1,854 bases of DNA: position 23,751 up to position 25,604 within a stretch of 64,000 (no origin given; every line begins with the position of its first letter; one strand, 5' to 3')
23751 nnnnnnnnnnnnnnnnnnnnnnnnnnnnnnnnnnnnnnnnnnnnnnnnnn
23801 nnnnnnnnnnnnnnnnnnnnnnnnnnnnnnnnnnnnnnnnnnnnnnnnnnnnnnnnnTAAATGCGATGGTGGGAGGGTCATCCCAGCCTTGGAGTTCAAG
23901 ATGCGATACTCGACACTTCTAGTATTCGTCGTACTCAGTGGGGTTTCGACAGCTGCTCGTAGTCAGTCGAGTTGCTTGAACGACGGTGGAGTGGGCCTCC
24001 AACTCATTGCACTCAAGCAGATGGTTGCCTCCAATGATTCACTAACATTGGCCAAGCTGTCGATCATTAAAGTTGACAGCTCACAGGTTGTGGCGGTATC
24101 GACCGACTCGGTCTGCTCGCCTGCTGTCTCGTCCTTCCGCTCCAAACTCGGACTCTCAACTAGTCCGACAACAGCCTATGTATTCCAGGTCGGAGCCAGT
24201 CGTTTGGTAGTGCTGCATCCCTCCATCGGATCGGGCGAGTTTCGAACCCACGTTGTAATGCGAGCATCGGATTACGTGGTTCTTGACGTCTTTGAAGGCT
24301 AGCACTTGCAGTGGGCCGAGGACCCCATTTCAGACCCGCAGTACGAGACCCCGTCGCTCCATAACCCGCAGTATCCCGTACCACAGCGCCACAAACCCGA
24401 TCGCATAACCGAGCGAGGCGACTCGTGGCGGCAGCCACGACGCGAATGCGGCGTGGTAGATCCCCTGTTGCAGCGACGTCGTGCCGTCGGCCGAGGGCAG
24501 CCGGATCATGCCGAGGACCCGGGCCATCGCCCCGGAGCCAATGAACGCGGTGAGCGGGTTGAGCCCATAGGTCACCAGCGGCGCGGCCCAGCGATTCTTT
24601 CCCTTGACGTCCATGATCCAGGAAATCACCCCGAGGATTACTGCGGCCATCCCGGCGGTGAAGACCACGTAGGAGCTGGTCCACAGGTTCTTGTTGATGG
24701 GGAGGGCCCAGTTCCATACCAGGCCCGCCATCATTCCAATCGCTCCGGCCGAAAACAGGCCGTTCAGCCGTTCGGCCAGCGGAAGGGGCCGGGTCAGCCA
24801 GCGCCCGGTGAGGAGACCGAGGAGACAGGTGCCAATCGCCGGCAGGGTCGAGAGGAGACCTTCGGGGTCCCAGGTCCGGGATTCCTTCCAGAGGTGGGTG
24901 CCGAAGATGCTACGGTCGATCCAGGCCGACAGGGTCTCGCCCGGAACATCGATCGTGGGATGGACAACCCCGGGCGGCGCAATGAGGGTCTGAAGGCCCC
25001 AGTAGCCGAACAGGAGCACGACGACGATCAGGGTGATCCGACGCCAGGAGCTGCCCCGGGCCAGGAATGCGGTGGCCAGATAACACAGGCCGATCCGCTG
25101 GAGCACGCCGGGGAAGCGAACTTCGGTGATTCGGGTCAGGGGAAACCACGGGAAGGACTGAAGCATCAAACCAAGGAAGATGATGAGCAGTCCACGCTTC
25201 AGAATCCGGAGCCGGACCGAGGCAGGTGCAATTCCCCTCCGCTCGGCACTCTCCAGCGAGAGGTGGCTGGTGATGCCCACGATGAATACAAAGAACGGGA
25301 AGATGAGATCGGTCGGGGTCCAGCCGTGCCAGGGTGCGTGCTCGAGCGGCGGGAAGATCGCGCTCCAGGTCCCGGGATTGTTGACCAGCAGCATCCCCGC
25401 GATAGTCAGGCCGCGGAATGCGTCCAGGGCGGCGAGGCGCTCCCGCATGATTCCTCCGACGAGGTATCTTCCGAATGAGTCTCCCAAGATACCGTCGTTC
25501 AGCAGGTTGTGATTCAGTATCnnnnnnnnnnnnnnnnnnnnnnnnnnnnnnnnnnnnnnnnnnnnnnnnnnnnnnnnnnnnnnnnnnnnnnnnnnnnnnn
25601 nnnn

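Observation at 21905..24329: Low-GC ~2.4-kb insertion between efp and a conserved acyltransferase: transposase stub, REP-like repeats and a secreted two-gene module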

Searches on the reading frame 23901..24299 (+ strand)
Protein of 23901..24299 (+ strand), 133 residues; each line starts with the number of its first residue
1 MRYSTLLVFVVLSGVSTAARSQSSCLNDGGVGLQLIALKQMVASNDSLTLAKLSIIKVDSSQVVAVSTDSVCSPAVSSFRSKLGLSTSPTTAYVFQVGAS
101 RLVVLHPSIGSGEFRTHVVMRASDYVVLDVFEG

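Call 8: search_protein_families(library=pfam, max_evalue=1, proteins=[window:23901-24299:+])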
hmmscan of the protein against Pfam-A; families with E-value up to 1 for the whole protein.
window:23901-24299:+ (133 aa): 0 families

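Call 9: search_protein_families(library=ncbifam, max_evalue=1, proteins=[window:23901-24299:+])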
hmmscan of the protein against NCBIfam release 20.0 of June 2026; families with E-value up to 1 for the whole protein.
window:23901-24299:+ (133 aa): 0 families

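Call 10: search_protein_families(library=padloc, max_evalue=1, proteins=[window:23901-24299:+])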
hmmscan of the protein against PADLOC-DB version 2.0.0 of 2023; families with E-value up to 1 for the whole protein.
window:23901-24299:+ (133 aa): 0 families

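Call 11: search_protein_families(library=phrogs, max_evalue=1, proteins=[window:23901-24299:+])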
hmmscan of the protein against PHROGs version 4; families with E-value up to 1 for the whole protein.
window:23901-24299:+ (133 aa): 0 families

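Call 18: find_homologous_proteins(query=window:23901-24299:+, max_evalue=0.01)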
Query window:23901-24299:+: 76 candidates shared short words with the query, none scored E <= 0.01.
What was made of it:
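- Tried and rejected: A single-sequence search with the partner found no homologues (call 18).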

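Call 51: find_encoding_contigs(protein=window:23901-24299:+, flank=3000)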
Protein window:23901-24299:+ (133 aa): 1 contig read that carries it; 1 place shown.
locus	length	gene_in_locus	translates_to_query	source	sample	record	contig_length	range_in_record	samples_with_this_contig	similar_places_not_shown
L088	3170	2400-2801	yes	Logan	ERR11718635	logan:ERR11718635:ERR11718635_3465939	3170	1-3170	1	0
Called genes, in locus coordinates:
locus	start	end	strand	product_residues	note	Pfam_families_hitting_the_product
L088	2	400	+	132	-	?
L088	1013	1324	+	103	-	-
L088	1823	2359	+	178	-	-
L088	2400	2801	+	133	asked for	-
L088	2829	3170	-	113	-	?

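Call 95: list_cluster_members(proteins=[P0005, P0012, window:23901-24299:+, window:22514-22822:+, window:21335-21898:+])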
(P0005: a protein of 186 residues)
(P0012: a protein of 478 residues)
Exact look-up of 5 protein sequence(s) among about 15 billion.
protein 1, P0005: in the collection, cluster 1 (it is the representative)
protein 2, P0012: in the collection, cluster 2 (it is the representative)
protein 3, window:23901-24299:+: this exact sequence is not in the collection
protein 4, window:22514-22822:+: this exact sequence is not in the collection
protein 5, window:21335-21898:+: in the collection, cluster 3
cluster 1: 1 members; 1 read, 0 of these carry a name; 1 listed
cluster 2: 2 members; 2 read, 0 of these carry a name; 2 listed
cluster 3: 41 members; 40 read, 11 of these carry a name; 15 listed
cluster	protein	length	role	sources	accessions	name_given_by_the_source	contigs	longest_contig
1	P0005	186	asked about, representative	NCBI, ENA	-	-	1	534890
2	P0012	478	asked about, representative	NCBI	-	-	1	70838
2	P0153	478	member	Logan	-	-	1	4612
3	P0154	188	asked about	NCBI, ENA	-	-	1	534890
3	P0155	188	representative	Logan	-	-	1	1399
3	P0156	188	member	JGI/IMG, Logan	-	elongation factor P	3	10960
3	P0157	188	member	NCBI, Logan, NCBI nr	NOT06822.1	MAG: elongation factor P [Gemmatimonadales bacterium] | elongation factor P [Gemmatimonadales bacterium]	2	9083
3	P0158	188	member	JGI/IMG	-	elongation factor P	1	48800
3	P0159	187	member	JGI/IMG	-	elongation factor P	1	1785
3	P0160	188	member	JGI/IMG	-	elongation factor P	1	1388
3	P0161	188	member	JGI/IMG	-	elongation factor P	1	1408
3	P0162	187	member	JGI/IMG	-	elongation factor P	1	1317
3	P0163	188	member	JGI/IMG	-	elongation factor P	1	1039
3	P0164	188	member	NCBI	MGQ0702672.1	MAG: elongation factor P [Gemmatimonadales bacterium]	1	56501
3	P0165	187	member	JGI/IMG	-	elongation factor P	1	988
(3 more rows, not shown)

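Call 96: find_encoding_contigs(protein=P0164, flank=6000, max_places=3)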
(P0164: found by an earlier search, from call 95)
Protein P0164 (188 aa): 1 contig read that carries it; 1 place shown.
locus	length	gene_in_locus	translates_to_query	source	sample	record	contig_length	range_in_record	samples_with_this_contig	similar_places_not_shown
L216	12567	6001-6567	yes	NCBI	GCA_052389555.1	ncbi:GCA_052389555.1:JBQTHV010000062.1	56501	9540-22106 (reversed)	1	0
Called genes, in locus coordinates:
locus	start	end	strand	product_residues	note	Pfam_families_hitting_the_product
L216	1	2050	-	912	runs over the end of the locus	PF06452:CBM9_1, PF19313:DUF5916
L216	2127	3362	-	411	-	-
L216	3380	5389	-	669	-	PF05569:Peptidase_M56, PF13513:HEAT_EZ (faint), PF21581:SCD (faint), PF03130:HEAT_PBS (faint), PF13646:HEAT_2, PF01602:Adaptin_N (weak), PF13646:HEAT_2, PF02985:HEAT (weak), +9 more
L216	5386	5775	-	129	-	PF01047:MarR (weak), PF03965:Penicillinase_R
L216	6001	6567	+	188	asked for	PF08207:EFP_N, PF01132:EFP, PF09285:Elong-fact-P_C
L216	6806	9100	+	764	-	-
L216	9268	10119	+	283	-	-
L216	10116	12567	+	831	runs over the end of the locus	PF13428:TPR_14 (faint), PF14559:TPR_19 (faint), PF13485:Peptidase_MA_2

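Call 97: find_encoding_contigs(protein=P0158, flank=6000, max_places=3)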
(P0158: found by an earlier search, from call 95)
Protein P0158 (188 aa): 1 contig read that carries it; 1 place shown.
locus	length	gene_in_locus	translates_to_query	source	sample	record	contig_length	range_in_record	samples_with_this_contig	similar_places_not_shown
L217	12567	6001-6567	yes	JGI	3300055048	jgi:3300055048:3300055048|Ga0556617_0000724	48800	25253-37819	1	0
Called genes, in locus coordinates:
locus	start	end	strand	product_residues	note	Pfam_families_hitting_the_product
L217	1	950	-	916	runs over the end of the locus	PF19313:DUF5916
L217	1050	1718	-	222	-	PF01522:Polysacc_deac_1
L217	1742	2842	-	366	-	PF20706:GT4-conflict, PF13439:Glyco_transf_4, PF13579:Glyco_trans_4_4, PF00534:Glycos_transf_1, PF13692:Glyco_trans_1_4, PF13524:Glyco_trans_1_2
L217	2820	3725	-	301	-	PF12146:Hydrolase_4, PF00561:Abhydrolase_1, PF12697:Abhydrolase_6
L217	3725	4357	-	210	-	PF01066:CDP-OH_P_transf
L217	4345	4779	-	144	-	-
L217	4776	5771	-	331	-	PF03706:LPG_synthase_TM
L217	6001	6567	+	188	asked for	PF08207:EFP_N, PF01132:EFP, PF09285:Elong-fact-P_C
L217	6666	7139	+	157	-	PF01797:Y1_Tnp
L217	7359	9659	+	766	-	PF07090:GATase1_like (weak)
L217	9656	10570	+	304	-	-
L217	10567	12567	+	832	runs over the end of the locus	PF14559:TPR_19 (faint), PF13428:TPR_14 (faint), PF13432:TPR_16 (faint), PF13485:Peptidase_MA_2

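Call 109: search_solved_structures(query=A9, max_evalue=10)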
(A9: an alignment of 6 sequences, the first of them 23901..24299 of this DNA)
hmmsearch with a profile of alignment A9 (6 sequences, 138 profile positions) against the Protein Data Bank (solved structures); distinct sequences matched with E-value up to 10: 0.
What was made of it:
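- Tried and rejected: A partner profile against the PDB found nothing (call 109).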

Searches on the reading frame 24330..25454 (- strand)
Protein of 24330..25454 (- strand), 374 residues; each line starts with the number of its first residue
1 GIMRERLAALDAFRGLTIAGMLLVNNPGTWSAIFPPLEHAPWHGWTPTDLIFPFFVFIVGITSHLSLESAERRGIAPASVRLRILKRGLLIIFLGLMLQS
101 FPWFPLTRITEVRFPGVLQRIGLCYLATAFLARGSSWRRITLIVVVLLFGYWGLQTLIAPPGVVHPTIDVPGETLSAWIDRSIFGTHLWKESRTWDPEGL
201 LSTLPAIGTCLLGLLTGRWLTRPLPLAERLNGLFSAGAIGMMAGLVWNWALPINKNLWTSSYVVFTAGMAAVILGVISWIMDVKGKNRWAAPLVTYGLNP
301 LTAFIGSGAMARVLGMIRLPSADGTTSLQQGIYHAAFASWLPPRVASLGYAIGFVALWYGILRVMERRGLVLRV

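Call 8: search_protein_families(library=pfam, max_evalue=1, proteins=[window:24330-25454:-])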
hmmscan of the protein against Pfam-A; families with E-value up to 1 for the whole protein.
window:24330-25454:- (374 aa): 1 family
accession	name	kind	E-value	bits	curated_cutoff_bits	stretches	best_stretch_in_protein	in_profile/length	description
PF07786.18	HGSNAT_cat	-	1.9e-09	37.8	22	1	6-221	1-185/222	Heparan-alpha-glucosaminide N-acetyltransferase, catalytic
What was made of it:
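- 24330..25454 (-): HGSNAT/NagX-type membrane acyltransferase, native right flank. Pfam HGSNAT_cat at 1.9e-9 (call 8).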

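Call 9: search_protein_families(library=ncbifam, max_evalue=1, proteins=[window:24330-25454:-])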
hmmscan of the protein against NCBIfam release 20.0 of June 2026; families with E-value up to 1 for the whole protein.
window:24330-25454:- (374 aa): 1 family
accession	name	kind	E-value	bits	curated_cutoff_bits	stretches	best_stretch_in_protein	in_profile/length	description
NF046061.1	NagX_SO_3504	equivalog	2.7e-49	168.2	480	1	5-374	2-369/369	transmembrane glucosamine N-acetyltransferase NagX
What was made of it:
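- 24330..25454 (-): NCBIfam NagX at 2.7e-49, below the equivalog cut-off (call 9).
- Checked: Flanks: efp (21335-21901, three EF-P Pfam domains) and an HGSNAT/NagX-type acyltransferase (24330-25454, minus strand) (calls 8, 9).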

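Call 12: find_related_loci(query=window:24330-25454:-, collection=genome_contigs, flank=10000)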
Query window:24330-25454:- (374 aa) in genome_contigs; peptide patterns used: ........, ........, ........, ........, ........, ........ (x = any residue, [..] = any of these).
140 stretches matched a pattern; 104 encode a relative of the query (tblastn E <= 1e-3); the best 80 are kept; 80 distinct loci.
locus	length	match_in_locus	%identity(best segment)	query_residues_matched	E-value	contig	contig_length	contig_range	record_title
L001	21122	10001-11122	84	1-374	0e+0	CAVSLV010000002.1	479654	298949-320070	MAG: uncultured Gemmatimonadales bacterium isolate MFD04944.bin.1.208 genome assembly, contig: contig_16002, whole genom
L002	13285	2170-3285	74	3-374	0e+0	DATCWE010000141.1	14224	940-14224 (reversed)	MAG TPA_asm: Gemmatimonadales bacterium isolate SMAG_U7403 k141_265529, whole genome shotgun sequence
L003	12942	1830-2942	74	4-374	1e-180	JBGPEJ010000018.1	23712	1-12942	MAG: Gemmatimonadota bacterium isolate OBJ_0618_7090110_93 k141_11595940_length_23712_cov_75.0000, whole genome shotgun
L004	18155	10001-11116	73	3-374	7e-177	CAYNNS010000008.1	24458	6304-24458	MAG TPA_asm: uncultured Gemmatimonas sp. isolate SRP273308_co1_161 genome assembly, contig: NODE_2035_length_24458_cov_5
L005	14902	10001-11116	74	3-374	2e-176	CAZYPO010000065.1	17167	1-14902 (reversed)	MAG TPA_asm: uncultured Gemmatimonas sp. isolate SRP119689_co1_89 genome assembly, contig: NODE_4602_length_17167_cov_21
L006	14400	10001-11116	71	3-374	4e-175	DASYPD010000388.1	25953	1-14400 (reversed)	MAG TPA_asm: Gemmatimonadales bacterium isolate SMAG_U4447 k141_257464, whole genome shotgun sequence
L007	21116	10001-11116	71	3-374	6e-171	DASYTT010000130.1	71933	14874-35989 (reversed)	MAG TPA_asm: Gemmatimonadales bacterium isolate SMAG_U4574 k141_1029466, whole genome shotgun sequence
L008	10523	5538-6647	70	5-374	9e-171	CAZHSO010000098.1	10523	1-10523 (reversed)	MAG TPA_asm: uncultured Gemmatimonas sp. isolate SRP119689_co1_21 genome assembly, contig: NODE_9651_length_10523_cov_7.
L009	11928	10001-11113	70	5-374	1e-168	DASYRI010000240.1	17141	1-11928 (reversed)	MAG TPA_asm: Gemmatimonadales bacterium isolate SMAG_U4507 k141_1191490, whole genome shotgun sequence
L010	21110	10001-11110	68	5-374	4e-165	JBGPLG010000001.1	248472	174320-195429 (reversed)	MAG: Gemmatimonadota bacterium isolate OBJ_0618_7090110_268 k141_7039823_length_248472_cov_36.5556, whole genome shotgun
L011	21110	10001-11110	69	5-374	2e-163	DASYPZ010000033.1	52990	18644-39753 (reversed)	MAG TPA_asm: Gemmatimonadales bacterium isolate SMAG_U4471 k141_3402027, whole genome shotgun sequence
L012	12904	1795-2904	67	5-374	2e-162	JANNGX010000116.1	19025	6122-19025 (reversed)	MAG: Gemmatimonadales bacterium isolate SOY_6_C_metabat_360 SOY_6_C_k141_3254265, whole genome shotgun sequence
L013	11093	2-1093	59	11-374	5e-142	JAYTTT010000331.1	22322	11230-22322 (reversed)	MAG: Gemmatimonadota bacterium isolate GFS_5453 GFS_5453_330, whole genome shotgun sequence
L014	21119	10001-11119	58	2-374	5e-141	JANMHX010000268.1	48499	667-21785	MAG: Gemmatimonadota bacterium isolate OTE_70_metabat_16 OTE_70_k141_621643, whole genome shotgun sequence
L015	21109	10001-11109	70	5-374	2e-138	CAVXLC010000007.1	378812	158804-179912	MAG: uncultured Gemmatimonadales bacterium isolate MFD05942.bin.1.38 genome assembly, contig: contig_53595, whole genome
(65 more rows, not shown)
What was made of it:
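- The source is a metagenome-assembled genome (calls 12, 95).
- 24330..25454 (-): 84% identical in L001 (call 12).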
